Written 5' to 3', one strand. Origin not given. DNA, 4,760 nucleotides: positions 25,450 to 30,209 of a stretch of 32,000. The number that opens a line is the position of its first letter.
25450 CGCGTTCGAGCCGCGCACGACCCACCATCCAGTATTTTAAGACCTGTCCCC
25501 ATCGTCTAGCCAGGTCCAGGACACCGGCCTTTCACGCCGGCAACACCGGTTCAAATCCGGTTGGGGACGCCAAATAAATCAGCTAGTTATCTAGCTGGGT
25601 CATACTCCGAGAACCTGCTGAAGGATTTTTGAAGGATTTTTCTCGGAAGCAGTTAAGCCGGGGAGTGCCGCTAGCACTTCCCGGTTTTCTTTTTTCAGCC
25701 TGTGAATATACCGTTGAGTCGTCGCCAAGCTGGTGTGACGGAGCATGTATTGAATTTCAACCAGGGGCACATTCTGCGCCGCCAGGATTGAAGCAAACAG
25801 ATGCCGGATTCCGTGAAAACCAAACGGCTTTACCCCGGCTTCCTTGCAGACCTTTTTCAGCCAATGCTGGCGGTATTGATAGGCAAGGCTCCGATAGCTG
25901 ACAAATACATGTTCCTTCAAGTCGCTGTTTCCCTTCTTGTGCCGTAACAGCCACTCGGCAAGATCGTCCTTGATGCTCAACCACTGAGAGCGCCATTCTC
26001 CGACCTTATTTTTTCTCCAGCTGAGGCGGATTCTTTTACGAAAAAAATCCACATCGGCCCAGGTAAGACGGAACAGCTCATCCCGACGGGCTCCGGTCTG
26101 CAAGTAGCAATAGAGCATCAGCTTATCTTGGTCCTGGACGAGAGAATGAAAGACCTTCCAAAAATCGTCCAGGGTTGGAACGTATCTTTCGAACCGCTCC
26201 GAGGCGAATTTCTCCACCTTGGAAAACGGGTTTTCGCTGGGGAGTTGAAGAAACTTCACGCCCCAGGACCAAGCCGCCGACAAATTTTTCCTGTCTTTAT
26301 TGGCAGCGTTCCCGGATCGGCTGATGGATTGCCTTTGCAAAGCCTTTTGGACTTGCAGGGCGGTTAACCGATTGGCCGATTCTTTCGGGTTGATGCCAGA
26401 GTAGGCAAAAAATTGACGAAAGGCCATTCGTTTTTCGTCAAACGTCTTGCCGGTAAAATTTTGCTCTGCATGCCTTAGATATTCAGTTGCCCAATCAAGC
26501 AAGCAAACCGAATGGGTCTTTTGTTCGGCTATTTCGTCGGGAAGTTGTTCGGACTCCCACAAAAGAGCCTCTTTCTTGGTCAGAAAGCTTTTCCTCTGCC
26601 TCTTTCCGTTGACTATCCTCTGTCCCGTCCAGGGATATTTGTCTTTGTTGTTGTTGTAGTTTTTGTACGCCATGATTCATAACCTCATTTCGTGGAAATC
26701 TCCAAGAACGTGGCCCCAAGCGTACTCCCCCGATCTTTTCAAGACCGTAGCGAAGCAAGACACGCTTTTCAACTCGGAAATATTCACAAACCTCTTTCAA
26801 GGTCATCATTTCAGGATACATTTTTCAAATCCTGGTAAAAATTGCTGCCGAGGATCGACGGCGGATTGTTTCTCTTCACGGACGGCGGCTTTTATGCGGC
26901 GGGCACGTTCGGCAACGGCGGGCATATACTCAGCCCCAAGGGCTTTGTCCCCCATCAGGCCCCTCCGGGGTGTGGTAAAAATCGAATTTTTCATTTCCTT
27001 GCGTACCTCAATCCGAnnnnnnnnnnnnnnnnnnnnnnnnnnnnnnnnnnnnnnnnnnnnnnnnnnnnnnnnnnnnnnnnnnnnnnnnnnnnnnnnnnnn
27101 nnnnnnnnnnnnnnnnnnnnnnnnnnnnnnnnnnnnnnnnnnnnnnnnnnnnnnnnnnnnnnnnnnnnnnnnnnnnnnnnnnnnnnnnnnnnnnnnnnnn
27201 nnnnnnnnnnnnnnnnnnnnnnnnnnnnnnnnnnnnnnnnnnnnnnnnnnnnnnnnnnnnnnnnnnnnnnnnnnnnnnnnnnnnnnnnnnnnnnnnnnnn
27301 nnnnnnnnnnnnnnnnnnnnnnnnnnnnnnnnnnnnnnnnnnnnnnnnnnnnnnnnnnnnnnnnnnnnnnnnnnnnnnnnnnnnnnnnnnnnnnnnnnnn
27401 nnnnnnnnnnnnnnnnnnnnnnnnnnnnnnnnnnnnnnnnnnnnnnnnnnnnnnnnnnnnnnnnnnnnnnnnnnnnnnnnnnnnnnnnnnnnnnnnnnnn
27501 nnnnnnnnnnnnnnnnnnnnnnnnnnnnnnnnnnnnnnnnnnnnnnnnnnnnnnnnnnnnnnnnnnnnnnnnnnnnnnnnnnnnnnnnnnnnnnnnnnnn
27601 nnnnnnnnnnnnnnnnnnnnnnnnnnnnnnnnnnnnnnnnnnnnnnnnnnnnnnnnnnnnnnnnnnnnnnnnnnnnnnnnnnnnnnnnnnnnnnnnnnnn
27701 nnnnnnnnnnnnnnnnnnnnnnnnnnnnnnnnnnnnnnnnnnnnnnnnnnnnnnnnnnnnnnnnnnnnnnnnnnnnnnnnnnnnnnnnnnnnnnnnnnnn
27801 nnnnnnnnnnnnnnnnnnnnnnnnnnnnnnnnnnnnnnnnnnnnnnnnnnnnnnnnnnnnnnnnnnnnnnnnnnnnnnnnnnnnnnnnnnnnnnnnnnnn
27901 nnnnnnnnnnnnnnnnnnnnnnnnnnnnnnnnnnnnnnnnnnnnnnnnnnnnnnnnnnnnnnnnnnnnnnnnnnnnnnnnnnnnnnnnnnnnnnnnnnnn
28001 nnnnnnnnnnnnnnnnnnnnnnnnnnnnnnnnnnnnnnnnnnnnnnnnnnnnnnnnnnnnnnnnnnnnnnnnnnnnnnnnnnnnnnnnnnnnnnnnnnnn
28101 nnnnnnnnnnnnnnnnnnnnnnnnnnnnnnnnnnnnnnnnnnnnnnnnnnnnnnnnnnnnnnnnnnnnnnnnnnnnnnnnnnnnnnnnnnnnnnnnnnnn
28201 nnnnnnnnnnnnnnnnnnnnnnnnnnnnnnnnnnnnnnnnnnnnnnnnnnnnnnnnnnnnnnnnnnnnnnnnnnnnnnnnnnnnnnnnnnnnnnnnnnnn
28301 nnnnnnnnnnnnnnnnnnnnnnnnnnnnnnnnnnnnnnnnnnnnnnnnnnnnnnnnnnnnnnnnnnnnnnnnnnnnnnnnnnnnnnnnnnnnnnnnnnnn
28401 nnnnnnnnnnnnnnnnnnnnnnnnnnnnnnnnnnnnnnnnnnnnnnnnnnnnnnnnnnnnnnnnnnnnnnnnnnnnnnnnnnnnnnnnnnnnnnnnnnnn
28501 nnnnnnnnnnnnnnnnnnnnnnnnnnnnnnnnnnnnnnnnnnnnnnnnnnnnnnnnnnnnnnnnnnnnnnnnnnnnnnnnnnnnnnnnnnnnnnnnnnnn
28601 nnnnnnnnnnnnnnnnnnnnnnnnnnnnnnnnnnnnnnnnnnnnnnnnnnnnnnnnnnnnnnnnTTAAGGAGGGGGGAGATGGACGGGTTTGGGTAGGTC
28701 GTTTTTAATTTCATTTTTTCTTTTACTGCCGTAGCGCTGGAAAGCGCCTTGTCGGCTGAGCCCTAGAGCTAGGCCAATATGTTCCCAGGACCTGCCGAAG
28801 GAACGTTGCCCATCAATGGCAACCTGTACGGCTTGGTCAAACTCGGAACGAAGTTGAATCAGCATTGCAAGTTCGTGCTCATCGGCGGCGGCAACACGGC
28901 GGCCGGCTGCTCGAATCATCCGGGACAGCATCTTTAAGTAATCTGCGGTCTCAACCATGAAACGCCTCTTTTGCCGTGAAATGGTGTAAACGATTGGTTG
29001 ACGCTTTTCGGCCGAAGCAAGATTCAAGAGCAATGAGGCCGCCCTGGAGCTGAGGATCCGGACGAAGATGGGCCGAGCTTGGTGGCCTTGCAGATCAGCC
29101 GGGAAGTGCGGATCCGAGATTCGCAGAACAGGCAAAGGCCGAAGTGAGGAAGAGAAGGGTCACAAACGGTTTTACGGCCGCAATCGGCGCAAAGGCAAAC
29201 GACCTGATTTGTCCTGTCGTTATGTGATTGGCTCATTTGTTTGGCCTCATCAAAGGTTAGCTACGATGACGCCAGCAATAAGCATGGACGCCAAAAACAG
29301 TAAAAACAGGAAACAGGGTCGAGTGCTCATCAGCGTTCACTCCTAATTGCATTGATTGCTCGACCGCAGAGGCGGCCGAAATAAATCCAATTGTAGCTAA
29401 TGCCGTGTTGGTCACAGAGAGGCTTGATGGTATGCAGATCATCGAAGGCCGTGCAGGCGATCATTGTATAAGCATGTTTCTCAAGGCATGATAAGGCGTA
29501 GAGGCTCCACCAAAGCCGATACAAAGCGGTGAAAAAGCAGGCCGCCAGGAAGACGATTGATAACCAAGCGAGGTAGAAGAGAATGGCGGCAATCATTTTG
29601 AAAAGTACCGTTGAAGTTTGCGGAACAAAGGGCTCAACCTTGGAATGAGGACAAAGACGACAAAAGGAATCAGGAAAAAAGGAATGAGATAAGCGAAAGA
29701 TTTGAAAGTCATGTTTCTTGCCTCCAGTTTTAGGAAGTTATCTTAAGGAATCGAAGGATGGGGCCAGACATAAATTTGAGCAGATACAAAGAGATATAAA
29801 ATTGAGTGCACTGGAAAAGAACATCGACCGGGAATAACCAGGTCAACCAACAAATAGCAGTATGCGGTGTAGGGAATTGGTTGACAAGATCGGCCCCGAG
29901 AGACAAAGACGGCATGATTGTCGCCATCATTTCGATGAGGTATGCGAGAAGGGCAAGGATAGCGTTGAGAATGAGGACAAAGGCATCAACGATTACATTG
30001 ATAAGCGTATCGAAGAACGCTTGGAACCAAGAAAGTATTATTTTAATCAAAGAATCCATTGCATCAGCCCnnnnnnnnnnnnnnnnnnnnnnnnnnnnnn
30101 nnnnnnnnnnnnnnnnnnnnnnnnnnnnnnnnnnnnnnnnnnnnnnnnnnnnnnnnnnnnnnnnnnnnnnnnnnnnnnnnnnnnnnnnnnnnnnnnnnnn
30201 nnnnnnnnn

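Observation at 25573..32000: A+T-richer element integrated beside tRNA-Glu: integrase, excisionase and RCR initiator plus a cassette of tiny membrane and secreted proteins (inovirus-like, but no pI/Zot ATPase visible)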

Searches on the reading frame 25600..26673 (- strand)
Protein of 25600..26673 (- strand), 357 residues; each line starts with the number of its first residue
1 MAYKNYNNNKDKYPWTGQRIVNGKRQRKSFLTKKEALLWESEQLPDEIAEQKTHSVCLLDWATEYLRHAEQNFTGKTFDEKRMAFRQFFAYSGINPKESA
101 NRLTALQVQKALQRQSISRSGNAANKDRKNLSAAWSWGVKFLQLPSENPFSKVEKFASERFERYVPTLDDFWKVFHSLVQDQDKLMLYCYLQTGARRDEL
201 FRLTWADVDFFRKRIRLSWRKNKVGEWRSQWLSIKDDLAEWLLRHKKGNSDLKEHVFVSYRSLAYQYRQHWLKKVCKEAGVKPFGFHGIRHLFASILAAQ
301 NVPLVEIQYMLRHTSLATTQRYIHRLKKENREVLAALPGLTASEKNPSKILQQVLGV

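Call 4: search_protein_families(library=pfam, max_evalue=0.1, proteins=[window:25600-26673:-])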
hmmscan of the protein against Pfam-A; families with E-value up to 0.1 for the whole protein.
window:25600-26673:- (357 aa): 2 families
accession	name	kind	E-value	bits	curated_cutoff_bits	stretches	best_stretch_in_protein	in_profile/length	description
PF00589.27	Phage_integrase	-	5.1e-24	85.4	27.1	1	182-328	23-171/172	Phage integrase family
PF14657.12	Arm-DNA-bind_4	-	0.0048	16.9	22.3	1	14-43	12-38/47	Arm DNA-binding domain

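Call 5: search_protein_families(library=phrogs, max_evalue=0.1, proteins=[window:25600-26673:-])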
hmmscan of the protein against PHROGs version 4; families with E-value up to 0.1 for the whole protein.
window:25600-26673:- (357 aa): 9 families
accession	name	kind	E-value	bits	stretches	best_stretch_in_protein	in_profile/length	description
phrog_1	-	integration and excision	1.4e-49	171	1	15-342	124-452/611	integrase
phrog_216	-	integration and excision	2.8e-29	103.2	1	140-338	30-237/301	integrase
phrog_7685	-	integration and excision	2.6e-06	28.1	1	241-335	140-233/240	integrase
phrog_35951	-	unknown function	2.9e-05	25.4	1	273-325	10-62/97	-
phrog_7269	-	integration and excision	3.1e-05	24.8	1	261-325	6-69/89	integrase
phrog_23271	-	unknown function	0.00012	23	1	287-325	12-50/67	-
phrog_11531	-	integration and excision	0.023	15.6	1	21-44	20-43/144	integrase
phrog_22824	-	unknown function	0.044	14.9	0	22-41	25-44/57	-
phrog_7244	-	integration and excision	0.062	13.5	1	100-209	115-225/263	integrase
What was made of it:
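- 25600..26673 (-): Tyrosine integrase, 357 aa. PF00589 5.1e-24; phrog_1 1.4e-49 (calls 4, 5)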

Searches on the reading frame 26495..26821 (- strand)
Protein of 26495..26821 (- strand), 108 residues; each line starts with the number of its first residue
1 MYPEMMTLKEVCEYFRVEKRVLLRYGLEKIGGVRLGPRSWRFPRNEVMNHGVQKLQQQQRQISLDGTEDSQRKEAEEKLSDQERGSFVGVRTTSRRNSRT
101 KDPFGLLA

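Call 4: search_protein_families(library=pfam, max_evalue=0.1, proteins=[window:26495-26821:-])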
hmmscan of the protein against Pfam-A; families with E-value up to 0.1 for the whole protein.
window:26495-26821:- (108 aa): 1 family
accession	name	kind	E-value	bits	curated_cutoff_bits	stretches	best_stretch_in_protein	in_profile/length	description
PF12728.13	HTH_17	-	0.00025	21.7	27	1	5-48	1-44/51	Helix-turn-helix domain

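Call 5: search_protein_families(library=phrogs, max_evalue=0.1, proteins=[window:26495-26821:-])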
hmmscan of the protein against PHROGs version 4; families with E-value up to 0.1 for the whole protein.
window:26495-26821:- (108 aa): 3 families
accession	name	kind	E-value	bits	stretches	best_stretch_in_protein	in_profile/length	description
phrog_10045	-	DNA, RNA and nucleotide metabolism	2.2e-06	28.4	1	3-49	18-65/74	HTH DNA binding protein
phrog_66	-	integration and excision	0.00062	20.5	1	3-79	91-170/412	excisionase and transcriptional regulator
phrog_37105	-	unknown function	0.05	15.1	1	34-86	27-79/94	-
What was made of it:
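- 26495..26821 (-): Excisionase-like HTH protein, 108 aa. Its 3' part overlaps the integrase start. HTH_17 2.5e-4 (below the Pfam cut-off); phrog_10045 2.2e-6; phrog_66 excisionase 6e-4 (calls 4, 5).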

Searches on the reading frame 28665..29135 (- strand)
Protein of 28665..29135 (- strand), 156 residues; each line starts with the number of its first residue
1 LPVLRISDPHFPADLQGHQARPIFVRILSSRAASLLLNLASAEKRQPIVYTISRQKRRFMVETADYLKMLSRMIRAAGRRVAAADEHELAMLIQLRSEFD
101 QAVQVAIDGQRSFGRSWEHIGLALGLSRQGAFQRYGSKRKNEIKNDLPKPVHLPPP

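Call 4: search_protein_families(library=pfam, max_evalue=0.1, proteins=[window:28665-29135:-])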
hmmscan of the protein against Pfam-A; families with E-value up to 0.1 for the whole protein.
window:28665-29135:- (156 aa): 0 families

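Call 5: search_protein_families(library=phrogs, max_evalue=0.1, proteins=[window:28665-29135:-])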
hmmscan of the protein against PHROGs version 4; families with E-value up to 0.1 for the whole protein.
window:28665-29135:- (156 aa): 3 families
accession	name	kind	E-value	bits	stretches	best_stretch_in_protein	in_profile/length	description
phrog_686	-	DNA, RNA and nucleotide metabolism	5.9e-08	33.9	1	79-141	8-75/76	HTH DNA binding protein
phrog_18428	-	unknown function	0.014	16.6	1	100-141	50-91/116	-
phrog_10824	-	unknown function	0.091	13.9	0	47-77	40-70/70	-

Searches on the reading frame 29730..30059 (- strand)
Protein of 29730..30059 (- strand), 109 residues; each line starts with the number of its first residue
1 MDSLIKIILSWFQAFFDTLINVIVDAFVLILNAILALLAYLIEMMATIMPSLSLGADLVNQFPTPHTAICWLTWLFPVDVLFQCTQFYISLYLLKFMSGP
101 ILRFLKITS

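Call 4: search_protein_families(library=pfam, max_evalue=0.1, proteins=[window:29730-30059:-])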
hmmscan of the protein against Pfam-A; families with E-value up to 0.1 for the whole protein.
window:29730-30059:- (109 aa): 0 families

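Call 5: search_protein_families(library=phrogs, max_evalue=0.1, proteins=[window:29730-30059:-])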
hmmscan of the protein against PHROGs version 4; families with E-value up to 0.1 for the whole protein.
window:29730-30059:- (109 aa): 0 families
